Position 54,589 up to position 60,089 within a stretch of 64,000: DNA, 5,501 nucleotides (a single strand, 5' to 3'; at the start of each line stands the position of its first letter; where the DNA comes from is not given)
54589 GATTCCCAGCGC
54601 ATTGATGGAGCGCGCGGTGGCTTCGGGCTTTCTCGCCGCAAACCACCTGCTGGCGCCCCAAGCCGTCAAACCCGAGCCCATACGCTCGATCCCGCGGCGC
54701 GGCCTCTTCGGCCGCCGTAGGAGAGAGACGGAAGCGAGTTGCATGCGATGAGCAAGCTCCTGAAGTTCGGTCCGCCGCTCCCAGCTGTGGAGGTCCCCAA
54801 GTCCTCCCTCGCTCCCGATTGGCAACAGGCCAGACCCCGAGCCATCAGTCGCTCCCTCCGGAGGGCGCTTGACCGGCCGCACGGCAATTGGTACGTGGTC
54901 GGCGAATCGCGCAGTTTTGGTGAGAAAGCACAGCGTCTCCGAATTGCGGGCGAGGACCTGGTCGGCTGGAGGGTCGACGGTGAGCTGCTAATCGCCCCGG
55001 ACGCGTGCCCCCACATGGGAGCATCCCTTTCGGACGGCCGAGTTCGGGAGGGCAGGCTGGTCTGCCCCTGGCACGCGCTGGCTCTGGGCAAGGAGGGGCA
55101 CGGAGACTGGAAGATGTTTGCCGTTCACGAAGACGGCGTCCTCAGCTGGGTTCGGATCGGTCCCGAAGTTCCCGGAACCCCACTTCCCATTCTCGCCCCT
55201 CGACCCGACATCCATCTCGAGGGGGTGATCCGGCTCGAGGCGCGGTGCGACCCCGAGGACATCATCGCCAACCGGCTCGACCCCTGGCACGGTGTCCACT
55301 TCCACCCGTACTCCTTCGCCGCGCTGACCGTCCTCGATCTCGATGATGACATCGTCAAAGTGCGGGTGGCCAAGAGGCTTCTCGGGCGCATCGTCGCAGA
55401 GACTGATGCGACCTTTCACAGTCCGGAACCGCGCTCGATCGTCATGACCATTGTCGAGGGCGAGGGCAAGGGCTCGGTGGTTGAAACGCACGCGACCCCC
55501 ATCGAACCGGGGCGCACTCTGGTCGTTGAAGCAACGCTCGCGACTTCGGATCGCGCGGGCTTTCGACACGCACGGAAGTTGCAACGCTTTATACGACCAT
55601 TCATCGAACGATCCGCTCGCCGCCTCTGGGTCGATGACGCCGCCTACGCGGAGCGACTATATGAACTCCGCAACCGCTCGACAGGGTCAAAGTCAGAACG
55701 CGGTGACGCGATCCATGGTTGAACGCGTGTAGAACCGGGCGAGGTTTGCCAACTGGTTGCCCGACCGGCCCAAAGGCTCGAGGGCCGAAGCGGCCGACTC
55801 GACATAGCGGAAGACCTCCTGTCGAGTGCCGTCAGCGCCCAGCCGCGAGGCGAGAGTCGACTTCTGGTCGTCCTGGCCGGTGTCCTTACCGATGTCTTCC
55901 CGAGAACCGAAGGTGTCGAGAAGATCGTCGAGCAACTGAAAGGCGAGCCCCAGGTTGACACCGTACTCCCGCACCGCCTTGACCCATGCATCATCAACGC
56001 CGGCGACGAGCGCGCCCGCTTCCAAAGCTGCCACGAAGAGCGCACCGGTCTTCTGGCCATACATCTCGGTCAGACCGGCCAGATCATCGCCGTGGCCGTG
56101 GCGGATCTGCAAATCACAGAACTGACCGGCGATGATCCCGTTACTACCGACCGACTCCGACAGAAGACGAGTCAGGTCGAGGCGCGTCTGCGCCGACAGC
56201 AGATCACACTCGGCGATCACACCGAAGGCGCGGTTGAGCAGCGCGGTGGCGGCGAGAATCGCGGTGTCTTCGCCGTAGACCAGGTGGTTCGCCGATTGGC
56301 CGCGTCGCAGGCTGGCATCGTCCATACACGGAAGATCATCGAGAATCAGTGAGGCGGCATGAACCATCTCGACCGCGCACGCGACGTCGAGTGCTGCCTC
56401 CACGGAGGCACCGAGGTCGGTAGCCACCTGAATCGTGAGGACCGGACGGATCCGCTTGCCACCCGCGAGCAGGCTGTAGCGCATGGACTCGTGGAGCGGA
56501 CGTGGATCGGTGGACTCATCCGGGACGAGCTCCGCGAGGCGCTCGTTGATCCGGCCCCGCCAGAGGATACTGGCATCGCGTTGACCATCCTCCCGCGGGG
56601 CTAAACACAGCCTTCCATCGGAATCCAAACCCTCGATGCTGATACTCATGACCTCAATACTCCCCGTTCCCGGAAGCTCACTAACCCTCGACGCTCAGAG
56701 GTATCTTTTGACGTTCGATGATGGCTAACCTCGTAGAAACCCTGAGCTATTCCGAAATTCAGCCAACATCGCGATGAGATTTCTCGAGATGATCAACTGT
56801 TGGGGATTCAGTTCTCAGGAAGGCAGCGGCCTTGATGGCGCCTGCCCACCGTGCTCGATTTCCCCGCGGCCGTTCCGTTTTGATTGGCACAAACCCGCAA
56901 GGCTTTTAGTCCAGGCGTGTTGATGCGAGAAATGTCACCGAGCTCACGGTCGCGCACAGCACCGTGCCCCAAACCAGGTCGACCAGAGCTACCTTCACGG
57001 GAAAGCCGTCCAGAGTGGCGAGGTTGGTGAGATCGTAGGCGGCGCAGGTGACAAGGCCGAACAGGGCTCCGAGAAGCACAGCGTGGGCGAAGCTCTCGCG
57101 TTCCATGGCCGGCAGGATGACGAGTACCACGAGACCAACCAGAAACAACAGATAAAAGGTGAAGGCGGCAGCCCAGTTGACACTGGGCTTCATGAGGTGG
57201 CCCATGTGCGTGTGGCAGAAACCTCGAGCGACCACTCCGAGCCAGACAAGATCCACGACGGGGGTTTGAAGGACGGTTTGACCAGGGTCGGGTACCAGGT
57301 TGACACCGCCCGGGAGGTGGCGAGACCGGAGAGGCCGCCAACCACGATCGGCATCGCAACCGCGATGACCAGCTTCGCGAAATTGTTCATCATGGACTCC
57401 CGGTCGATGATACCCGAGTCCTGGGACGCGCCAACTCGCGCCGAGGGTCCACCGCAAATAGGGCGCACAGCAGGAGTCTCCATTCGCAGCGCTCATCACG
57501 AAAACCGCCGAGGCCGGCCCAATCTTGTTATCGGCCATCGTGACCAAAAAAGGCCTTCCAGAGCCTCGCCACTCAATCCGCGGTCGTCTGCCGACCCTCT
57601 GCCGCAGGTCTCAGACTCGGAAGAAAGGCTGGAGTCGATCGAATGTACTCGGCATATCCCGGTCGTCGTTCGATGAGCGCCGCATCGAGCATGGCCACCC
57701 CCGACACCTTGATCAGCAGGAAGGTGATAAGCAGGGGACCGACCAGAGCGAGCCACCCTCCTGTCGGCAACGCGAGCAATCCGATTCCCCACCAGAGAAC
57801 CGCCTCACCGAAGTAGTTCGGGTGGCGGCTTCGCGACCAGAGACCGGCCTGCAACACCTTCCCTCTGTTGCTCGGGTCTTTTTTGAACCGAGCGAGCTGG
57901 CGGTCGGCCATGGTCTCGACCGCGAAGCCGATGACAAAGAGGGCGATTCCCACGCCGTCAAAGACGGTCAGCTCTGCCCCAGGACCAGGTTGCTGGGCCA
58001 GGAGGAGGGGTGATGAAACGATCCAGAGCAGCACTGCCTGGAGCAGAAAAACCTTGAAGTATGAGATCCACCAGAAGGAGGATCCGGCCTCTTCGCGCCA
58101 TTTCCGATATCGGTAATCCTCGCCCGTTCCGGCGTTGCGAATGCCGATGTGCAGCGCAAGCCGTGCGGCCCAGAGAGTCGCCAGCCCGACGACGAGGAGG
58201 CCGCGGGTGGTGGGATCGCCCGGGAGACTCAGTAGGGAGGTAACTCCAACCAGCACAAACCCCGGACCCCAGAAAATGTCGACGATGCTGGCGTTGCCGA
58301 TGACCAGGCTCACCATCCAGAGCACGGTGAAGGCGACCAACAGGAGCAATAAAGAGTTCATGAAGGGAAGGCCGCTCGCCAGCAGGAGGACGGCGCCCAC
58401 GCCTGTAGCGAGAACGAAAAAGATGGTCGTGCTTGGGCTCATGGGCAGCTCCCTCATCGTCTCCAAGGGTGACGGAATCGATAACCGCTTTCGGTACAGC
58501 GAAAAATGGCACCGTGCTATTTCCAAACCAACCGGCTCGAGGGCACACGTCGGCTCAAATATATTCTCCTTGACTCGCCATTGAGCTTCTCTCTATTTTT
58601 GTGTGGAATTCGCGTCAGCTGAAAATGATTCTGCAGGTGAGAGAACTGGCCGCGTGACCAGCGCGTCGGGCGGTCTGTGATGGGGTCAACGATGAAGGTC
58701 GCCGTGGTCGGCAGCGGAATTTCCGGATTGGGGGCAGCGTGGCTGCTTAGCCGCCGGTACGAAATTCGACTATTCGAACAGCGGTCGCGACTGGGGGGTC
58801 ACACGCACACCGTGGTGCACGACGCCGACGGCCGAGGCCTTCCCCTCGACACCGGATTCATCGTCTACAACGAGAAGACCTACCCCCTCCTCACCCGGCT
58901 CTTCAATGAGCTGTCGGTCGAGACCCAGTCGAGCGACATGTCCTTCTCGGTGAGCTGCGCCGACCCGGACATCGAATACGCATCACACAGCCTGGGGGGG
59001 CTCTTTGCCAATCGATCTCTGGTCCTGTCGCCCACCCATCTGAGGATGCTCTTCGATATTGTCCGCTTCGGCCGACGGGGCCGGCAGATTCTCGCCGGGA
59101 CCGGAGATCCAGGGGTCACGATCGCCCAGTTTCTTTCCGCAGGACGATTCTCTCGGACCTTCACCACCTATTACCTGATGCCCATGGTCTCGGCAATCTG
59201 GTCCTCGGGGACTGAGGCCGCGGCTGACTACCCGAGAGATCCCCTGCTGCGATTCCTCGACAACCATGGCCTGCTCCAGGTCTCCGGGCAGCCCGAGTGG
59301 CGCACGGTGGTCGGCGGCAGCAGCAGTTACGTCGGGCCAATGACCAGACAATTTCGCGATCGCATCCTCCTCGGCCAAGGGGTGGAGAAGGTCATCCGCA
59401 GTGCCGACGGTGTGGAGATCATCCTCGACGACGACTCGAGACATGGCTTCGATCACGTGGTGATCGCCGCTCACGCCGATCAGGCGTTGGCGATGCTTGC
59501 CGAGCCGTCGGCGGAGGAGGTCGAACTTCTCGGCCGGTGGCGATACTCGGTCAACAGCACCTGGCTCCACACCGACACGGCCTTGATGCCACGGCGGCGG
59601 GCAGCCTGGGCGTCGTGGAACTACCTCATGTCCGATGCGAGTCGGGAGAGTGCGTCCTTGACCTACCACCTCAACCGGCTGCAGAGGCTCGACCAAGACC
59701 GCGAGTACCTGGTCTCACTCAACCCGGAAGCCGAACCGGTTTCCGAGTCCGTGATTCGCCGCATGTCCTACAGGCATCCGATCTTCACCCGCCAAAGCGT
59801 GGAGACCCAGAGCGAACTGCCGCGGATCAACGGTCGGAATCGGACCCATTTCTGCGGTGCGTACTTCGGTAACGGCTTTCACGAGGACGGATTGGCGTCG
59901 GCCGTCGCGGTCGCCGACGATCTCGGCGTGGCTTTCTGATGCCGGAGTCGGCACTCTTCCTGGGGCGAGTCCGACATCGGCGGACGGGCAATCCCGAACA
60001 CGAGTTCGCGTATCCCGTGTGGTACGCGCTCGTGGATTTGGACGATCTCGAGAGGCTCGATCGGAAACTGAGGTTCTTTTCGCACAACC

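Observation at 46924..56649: Carotenoid cluster with a CrtU-like desaturase + Rieske oxygenase pair and an embedded ABC exporter/DUF2141 lipoprotein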

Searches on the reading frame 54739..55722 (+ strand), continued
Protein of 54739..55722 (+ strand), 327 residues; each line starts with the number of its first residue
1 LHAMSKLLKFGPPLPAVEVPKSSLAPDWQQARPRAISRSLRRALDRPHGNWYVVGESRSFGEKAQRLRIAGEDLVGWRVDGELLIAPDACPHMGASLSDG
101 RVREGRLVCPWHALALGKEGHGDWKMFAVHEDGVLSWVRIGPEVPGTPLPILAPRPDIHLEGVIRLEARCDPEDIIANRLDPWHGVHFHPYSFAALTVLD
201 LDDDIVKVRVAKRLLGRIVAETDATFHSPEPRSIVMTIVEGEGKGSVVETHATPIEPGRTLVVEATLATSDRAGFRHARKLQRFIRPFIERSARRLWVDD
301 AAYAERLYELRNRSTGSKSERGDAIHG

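Call 76: fold_search(model_id=the predicted structure, library=pdb)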
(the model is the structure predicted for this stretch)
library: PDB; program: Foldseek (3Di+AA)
matches with E <= 10: 1320; with E <= 0.001: 274
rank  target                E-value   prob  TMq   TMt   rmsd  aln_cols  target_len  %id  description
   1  6wnd_C                4.7e-13  1.00  0.57  0.57   5.6       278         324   20  Structure of the Rieske non-heme iron oxygenase GxtA with dideoxysaxitoxin bound (released 2020-06-17)
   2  4qdf_B                8.1e-13  1.00  0.57  0.52   5.6       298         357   18  Crystal structure of apo KshA5 and KshA1 in complex with 1,4-30Q-CoA from R. rhodochrous (released 2014-07-30)
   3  2zyl                  1.6e-12  1.00  0.59  0.54   5.7       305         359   16  Crystal structure of 3-ketosteroid-9-alpha-hydroxylase (KshA) from M. tuberculosis (released 2009-03-03)
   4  7szg_C                1.7e-12  1.00  0.58  0.58   5.5       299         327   18  Structure of the Rieske Non-heme Iron Oxygenase GxtA Pressurized with Xenon (released 2022-01-19)
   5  6wnc_C                2.5e-12  1.00  0.61  0.61   4.3       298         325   19  Structure of the Rieske non-heme iron oxygenase GxtA (released 2020-06-17)
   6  7szf_C                3.4e-12  1.00  0.55  0.54   6.1       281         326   19  Structure of the Rieske Non-heme Iron Oxygenase GxtA with beta-Saxitoxinol Bound (released 2022-01-19)
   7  7sze_C                3.6e-12  1.00  0.61  0.61   4.4       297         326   19  Structure of the Rieske Non-heme Iron Oxygenase GxtA with Saxitoxin Bound (released 2022-01-19)
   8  4qck                  3.8e-12  1.00  0.59  0.54   5.8       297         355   15  Crystal structure of 3-ketosteroid-9-alpha-hydroxylase (KshA) from M. tuberculosis in complex with 4-androstene-3,17-dio (released 2014-07-30)
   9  7szg_A                4.3e-12  1.00  0.58  0.59   5.2       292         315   19  Structure of the Rieske Non-heme Iron Oxygenase GxtA Pressurized with Xenon (released 2022-01-19)
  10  4qdc                  4.8e-12  1.00  0.55  0.49   5.0       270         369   18  Crystal structure of 3-ketosteroid-9-alpha-hydroxylase 5 (KshA5) from R. rhodochrous in complex with FE2/S2 (INORGANIC)  (released 2014-07-30)
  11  4nbb_A                5.6e-12  1.00  0.60  0.51   7.3       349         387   17  Carbazole- and oxygen-bound oxygenase with Ile262 replaced by Val and ferredoxin complex of carbazole 1,9a-dioxygenase (released 2014-03-26)
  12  7qwt_B                5.6e-12  1.00  0.54  0.51   9.5       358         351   18  Rieske non-heme iron monooxygenase for guaiacol O-demethylation (released 2022-06-01)
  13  7qwt_A                6.7e-12  1.00  0.60  0.56   5.8       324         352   19  Rieske non-heme iron monooxygenase for guaiacol O-demethylation (released 2022-06-01)
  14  6vsh_B                8.3e-12  1.00  0.59  0.59   6.0       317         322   17  Crystal structure of apo Dicamba Monooxygenase (released 2020-02-26)
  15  7szg_B                9.3e-12  1.00  0.60  0.62   4.2       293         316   18  Structure of the Rieske Non-heme Iron Oxygenase GxtA Pressurized with Xenon (released 2022-01-19)
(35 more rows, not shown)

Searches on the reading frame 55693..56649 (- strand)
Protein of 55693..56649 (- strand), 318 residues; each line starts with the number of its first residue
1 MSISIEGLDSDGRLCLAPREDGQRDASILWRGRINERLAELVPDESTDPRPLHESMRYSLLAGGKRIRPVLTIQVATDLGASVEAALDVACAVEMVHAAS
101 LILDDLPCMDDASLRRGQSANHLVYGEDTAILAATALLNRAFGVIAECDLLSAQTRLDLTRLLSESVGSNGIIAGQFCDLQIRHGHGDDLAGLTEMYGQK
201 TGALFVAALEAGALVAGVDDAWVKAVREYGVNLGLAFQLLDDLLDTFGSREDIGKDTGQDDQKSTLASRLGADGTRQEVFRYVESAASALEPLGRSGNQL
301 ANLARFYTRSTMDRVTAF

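Call 3: search_protein_families(library=pfam, proteins=[window:55693-56649:-])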
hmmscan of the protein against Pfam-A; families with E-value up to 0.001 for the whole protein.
window:55693-56649:- (318 aa): 1 family
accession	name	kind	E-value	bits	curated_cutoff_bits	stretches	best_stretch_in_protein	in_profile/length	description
PF00348.22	polyprenyl_synt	-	8.5e-53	179.6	27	1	52-263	4-208/251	Polyprenyl synthetase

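Call 4: search_protein_families(library=ncbifam, proteins=[window:55693-56649:-])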
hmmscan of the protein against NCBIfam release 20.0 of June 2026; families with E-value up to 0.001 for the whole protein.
window:55693-56649:- (318 aa): 16 families
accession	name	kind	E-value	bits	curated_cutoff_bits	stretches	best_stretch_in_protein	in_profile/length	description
NF045485.1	FPPsyn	subfamily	1.1e-79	267.5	275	1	33-307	7-283/288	farnesyl diphosphate synthase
NF045685.1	GGPPSynCrtE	equivalog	5.4e-67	225.9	460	1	47-309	25-290/293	geranylgeranyl diphosphate synthase CrtE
NF007877.0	PRK10581.1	equivalog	2.8e-49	167.9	321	1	33-303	13-287/299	(2E,6E)-farnesyl diphosphate synthase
NF041169.1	f2_encap_cargo4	exception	9e-48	163.2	450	1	62-263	48-242/334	family 2 encapsulin nanocompartment cargo protein polyprenyl transferase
NF040698.1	IdsA_Meth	equivalog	3.2e-46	158.1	468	1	45-260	23-236/328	short chain isoprenyl diphosphate synthase IdsA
NF041003.1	GGPP_syn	equivalog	1.1e-36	126.5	500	1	35-256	14-229/326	geranylgeranyl diphosphate synthase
NF045549.1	GGPPsyn_IdsB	equivalog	8.7e-29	100.6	475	1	63-262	64-257/346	geranylgeranyl diphosphate synthase IdsB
NF040789.2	gerfarn_diphsyn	equivalog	2.2e-28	99.5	560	1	30-263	14-258/345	geranylfarnesyl diphosphate synthase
NF008140.0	PRK10888.1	equivalog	1e-27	97.3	412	1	58-262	38-232/323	octaprenyl diphosphate synthase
TIGR02748.1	GerC3_HepT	equivalog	3.5e-27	95.3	456.55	1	52-262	31-231/319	heptaprenyl diphosphate synthase component II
NF045628.1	HxpDPsynlarge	equivalog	3.9e-24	85.2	500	1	35-262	9-223/311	hexaprenyl-diphosphate synthase large subunit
TIGR02749.1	prenyl_cyano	equivalog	6.6e-24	84.5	383.2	1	61-266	41-239/322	solanesyl diphosphate synthase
NF042417.1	NPPPS_Mycobact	equivalog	1.5e-22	80.1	600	1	52-261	44-243/335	nonaprenyl/(2E,6E)-farnesyl/geranylgeranyl diphosphat synthase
NF040627.1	GFPS_Meth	equivalog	5.8e-18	65.3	600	1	60-247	36-211/285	geranylfarnesyl diphosphate synthase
NF040936.1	hexpp_archaea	equivalog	2.4e-16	59.9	400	1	59-252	36-211/275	hexaprenyl pyrophosphate synthase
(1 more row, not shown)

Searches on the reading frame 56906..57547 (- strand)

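Call 79: search_protein_families(library=pfam, proteins=[window:56906-57547:-], max_evalue=0.00001)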
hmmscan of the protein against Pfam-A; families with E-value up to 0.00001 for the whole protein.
window:56906-57547:- (213 aa): 1 family
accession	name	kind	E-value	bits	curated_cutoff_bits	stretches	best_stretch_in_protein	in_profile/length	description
PF09945.14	DUF2177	-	4.9e-39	133.7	26.9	1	93-206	10-123/124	Predicted membrane protein (DUF2177)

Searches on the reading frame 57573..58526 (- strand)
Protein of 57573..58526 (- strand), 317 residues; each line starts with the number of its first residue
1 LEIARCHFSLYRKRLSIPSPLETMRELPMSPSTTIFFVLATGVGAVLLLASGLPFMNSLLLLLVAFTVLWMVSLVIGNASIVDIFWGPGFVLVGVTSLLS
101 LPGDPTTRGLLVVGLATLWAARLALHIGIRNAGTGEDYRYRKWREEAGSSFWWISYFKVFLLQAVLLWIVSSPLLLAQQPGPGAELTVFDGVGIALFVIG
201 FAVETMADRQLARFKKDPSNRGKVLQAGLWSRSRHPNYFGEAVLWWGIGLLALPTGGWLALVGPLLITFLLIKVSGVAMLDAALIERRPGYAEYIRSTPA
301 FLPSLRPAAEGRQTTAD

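Call 3: search_protein_families(library=pfam, proteins=[window:57573-58526:-])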
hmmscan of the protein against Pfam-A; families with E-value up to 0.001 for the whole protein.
window:57573-58526:- (317 aa): 3 families
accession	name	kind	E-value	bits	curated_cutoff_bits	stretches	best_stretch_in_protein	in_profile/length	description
PF06966.17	DUF1295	-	1.5e-73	247.6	20.4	1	69-298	1-235/235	Protein of unknown function (DUF1295)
PF02544.21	Steroid_dh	-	8.7e-07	29.5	22.6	1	192-253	44-105/150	3-oxo-5-alpha-steroid 4-dehydrogenase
PF04191.18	PEMT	-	0.00065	20.5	25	1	192-273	5-91/105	Phospholipid methyltransferase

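Call 4: search_protein_families(library=ncbifam, proteins=[window:57573-58526:-])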
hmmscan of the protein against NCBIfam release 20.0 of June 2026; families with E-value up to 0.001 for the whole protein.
window:57573-58526:- (317 aa): 0 families

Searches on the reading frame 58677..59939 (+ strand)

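Call 79: search_protein_families(library=pfam, proteins=[window:58677-59939:+], max_evalue=0.00001)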
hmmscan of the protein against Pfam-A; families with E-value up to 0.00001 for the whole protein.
window:58677-59939:+ (420 aa): 3 families
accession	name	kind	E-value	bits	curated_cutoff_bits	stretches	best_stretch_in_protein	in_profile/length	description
PF01593.30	Amino_oxidase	-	2.9e-19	70.1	19.8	1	15-303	1-295/443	Flavin containing amine oxidoreductase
PF13450.12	NAD_binding_8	-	2.4e-15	57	21.9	1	10-79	1-68/68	NAD(P)-binding Rossmann-like domain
PF01266.30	DAO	-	7.2e-07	29.5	27.9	0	7-43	1-38/353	FAD dependent oxidoreductase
